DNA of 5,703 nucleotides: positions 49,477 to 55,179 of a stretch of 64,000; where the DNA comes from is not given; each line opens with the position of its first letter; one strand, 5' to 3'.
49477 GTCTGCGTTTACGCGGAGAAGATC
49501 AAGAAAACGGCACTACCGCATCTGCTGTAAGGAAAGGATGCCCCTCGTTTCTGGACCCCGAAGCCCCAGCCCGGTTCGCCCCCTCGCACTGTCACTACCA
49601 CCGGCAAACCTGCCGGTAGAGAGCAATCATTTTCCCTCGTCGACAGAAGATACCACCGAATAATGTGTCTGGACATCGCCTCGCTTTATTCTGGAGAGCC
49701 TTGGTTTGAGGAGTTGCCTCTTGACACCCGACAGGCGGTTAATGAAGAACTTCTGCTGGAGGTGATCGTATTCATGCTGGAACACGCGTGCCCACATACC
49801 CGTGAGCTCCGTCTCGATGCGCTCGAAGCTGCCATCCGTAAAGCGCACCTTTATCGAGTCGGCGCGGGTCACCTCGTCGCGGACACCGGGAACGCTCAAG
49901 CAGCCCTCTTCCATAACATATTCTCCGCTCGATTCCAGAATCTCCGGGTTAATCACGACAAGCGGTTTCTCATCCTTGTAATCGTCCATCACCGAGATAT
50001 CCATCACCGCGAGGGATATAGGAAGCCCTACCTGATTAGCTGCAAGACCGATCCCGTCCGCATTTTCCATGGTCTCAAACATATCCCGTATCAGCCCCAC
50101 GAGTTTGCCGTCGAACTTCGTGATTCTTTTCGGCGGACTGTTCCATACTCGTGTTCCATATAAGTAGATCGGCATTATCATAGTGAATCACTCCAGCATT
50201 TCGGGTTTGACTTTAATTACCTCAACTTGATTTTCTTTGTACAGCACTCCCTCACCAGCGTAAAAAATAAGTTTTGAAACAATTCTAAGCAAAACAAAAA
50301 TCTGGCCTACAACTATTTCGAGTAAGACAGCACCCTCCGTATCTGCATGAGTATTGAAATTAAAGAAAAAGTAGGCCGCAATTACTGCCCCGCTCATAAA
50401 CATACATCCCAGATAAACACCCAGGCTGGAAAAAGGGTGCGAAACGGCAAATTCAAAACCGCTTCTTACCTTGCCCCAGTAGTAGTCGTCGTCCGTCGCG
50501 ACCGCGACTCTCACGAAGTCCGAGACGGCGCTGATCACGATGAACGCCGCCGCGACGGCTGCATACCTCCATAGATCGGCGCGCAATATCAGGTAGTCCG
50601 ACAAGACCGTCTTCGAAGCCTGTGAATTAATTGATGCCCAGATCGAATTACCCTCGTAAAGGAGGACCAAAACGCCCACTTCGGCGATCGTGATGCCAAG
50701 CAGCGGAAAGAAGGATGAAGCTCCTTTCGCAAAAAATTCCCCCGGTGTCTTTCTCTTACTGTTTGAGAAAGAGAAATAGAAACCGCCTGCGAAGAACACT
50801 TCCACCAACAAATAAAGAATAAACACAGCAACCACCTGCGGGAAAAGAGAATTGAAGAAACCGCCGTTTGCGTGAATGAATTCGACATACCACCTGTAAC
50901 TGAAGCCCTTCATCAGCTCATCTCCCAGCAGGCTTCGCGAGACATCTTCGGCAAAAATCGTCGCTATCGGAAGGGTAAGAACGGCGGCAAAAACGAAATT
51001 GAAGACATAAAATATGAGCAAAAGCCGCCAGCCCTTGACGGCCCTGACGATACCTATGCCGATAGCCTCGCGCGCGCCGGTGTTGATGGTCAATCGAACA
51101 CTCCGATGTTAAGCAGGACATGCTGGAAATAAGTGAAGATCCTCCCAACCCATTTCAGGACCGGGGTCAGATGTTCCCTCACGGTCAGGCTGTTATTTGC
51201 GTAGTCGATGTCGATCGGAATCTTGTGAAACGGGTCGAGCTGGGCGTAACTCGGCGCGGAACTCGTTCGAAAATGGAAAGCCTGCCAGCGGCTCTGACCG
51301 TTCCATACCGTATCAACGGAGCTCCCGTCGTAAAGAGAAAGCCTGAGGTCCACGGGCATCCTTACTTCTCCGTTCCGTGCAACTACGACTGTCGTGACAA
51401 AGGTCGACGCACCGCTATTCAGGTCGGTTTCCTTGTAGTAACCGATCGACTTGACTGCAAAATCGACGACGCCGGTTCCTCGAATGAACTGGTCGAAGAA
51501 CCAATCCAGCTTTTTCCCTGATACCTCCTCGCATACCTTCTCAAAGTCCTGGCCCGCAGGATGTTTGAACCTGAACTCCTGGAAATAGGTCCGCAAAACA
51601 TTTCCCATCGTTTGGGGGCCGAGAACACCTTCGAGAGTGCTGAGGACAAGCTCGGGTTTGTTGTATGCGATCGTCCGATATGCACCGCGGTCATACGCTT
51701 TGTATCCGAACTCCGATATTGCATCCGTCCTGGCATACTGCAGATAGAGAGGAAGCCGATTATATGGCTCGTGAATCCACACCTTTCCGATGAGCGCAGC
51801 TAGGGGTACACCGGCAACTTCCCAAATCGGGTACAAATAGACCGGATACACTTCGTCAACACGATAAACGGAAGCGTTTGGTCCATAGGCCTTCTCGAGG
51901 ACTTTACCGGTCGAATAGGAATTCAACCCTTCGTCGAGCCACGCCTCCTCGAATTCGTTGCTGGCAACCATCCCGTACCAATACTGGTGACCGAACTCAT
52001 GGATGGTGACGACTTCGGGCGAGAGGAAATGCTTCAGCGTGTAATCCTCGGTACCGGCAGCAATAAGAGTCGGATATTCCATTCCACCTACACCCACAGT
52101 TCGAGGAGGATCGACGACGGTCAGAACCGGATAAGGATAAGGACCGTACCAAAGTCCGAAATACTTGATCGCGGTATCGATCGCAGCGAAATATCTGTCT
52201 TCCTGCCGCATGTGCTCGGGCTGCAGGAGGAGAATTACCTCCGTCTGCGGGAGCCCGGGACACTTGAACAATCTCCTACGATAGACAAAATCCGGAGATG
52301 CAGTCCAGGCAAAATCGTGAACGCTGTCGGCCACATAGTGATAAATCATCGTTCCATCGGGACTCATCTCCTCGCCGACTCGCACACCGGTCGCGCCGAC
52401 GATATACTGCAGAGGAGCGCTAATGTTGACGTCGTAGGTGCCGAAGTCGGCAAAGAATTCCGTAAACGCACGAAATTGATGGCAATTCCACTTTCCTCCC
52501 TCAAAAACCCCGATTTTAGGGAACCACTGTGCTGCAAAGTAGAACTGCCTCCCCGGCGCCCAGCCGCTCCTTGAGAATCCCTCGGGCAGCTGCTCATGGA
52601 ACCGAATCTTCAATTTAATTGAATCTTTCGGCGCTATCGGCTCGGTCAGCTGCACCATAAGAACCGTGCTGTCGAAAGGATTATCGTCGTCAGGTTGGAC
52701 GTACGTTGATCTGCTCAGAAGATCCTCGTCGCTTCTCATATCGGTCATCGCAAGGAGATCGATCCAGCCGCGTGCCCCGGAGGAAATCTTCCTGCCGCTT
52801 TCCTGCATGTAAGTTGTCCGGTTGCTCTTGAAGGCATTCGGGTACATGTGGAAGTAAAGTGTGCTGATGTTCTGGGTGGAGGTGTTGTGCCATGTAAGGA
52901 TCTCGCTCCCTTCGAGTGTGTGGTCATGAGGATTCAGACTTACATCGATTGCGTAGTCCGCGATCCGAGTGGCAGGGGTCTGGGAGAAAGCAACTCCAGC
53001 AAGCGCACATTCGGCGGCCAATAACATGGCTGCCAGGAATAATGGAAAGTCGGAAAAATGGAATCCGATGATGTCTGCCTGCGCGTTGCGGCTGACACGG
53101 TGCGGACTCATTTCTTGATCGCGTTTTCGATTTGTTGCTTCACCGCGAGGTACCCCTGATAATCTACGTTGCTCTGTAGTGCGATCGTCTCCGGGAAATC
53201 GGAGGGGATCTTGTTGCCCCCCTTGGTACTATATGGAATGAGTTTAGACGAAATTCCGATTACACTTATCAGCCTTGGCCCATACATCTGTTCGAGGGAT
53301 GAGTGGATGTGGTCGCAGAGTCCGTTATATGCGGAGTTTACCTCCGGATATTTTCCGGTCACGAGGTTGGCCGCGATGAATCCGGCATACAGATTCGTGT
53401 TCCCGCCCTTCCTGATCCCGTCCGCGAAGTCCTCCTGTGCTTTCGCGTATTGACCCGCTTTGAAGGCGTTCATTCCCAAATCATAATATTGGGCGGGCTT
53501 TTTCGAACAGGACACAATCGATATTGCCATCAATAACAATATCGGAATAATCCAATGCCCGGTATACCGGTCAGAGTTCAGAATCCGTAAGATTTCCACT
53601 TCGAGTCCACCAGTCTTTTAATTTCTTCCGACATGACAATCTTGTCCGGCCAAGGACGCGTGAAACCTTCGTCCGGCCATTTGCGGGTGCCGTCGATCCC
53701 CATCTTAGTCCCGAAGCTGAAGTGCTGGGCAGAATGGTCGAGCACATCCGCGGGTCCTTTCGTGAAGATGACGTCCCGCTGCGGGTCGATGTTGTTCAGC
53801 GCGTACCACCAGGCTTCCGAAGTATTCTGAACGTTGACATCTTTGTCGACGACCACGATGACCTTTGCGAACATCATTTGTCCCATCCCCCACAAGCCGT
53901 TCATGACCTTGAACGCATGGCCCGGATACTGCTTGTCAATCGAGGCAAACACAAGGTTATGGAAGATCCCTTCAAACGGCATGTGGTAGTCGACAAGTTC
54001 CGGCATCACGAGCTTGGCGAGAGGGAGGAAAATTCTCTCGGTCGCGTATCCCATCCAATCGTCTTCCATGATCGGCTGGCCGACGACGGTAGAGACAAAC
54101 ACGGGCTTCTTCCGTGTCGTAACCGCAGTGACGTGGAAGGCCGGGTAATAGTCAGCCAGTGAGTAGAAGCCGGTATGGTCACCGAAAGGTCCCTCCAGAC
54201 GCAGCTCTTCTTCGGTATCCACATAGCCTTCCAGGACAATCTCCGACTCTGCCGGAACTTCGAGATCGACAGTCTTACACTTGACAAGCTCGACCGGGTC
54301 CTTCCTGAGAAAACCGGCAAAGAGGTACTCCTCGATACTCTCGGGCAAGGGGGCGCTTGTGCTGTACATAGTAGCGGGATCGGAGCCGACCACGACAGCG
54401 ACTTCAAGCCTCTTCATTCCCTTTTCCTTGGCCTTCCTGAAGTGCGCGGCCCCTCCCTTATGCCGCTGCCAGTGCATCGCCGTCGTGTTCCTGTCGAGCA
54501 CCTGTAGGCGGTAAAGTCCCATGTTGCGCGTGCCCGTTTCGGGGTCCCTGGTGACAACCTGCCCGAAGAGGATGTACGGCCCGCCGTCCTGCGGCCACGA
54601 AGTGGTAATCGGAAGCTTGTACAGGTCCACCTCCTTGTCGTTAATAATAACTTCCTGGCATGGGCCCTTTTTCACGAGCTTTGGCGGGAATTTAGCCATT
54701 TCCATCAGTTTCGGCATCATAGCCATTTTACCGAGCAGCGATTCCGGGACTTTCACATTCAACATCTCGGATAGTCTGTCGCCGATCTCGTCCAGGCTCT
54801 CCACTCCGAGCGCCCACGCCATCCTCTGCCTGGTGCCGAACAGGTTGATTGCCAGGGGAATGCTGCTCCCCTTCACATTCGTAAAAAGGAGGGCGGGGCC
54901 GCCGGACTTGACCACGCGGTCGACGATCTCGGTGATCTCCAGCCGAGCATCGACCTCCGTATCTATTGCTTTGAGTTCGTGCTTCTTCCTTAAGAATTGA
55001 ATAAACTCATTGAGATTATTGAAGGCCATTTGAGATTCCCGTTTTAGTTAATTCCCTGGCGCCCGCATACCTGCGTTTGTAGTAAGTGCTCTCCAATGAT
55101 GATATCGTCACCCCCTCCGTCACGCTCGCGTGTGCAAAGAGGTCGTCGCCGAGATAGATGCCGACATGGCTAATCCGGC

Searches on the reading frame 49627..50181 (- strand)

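Call 34: search_protein_families(library=pfam, proteins=[window:49627-50181:-], max_evalue=0.001)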
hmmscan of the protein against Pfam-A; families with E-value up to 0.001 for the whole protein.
window:49627-50181:- (184 aa): 1 family
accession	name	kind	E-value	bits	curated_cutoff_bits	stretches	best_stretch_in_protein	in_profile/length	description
PF01327.26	Pep_deformylase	-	7.1e-46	156.1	22.8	1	3-155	2-155/156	Polypeptide deformylase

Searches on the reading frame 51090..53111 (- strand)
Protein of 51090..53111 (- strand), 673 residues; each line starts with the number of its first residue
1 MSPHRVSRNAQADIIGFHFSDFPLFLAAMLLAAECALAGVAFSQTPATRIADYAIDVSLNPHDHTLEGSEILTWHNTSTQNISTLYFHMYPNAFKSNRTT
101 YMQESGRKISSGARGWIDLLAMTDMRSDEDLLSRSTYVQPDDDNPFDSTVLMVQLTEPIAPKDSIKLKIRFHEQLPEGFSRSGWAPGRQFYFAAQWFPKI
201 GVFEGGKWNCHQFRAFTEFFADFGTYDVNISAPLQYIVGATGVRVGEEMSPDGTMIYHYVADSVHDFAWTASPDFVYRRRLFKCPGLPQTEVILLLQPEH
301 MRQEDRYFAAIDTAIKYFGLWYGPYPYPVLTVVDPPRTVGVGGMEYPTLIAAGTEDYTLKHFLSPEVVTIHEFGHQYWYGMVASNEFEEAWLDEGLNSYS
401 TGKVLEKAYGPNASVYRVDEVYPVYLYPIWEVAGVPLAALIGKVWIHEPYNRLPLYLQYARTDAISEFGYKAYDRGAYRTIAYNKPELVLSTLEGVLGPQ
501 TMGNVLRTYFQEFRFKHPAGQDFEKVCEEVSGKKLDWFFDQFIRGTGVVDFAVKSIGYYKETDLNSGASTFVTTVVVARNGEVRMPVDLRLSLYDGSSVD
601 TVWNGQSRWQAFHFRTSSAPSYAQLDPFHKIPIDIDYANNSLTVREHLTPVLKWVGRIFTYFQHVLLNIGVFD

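Call 34: search_protein_families(library=pfam, proteins=[window:51090-53111:-], max_evalue=0.001)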
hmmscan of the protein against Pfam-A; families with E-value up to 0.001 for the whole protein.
window:51090-53111:- (673 aa): 1 family
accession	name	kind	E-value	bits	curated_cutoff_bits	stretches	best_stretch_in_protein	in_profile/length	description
PF01433.26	Peptidase_M1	-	2.8e-15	56.9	27.7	2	477-542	153-218/218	Peptidase family M1 domain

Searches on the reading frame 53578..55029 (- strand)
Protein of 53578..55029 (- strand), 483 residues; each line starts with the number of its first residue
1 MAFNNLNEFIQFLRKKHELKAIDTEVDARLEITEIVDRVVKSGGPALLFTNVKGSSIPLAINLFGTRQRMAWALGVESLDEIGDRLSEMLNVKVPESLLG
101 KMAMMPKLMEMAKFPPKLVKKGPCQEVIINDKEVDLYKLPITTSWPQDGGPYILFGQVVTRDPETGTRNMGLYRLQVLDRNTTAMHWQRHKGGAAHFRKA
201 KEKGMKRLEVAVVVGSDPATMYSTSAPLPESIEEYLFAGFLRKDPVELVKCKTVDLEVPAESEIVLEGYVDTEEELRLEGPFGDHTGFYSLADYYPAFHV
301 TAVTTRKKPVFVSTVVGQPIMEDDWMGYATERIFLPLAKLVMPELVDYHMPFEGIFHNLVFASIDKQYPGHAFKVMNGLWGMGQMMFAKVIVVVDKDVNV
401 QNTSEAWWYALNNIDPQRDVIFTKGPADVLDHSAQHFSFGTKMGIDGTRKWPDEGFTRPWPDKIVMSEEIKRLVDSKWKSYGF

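Call 34: search_protein_families(library=pfam, proteins=[window:53578-55029:-], max_evalue=0.001)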
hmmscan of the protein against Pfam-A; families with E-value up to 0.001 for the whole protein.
window:53578-55029:- (483 aa): 3 families
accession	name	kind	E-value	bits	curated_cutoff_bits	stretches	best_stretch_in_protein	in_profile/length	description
PF01977.22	UbiD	-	3.2e-84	281.6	23.3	1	119-319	3-206/206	3-octaprenyl-4-hydroxybenzoate carboxy-lyase Rift-related domain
PF20696.2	UbiD_C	-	3.2e-45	153.7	24.2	1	325-446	2-126/127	3-octaprenyl-4-hydroxybenzoate carboxy-lyase C-terminal domain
PF20695.2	UbiD_N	-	1.1e-28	99.5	24.3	1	10-86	1-78/78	3-octaprenyl-4-hydroxybenzoate carboxy-lyase N-terminal domain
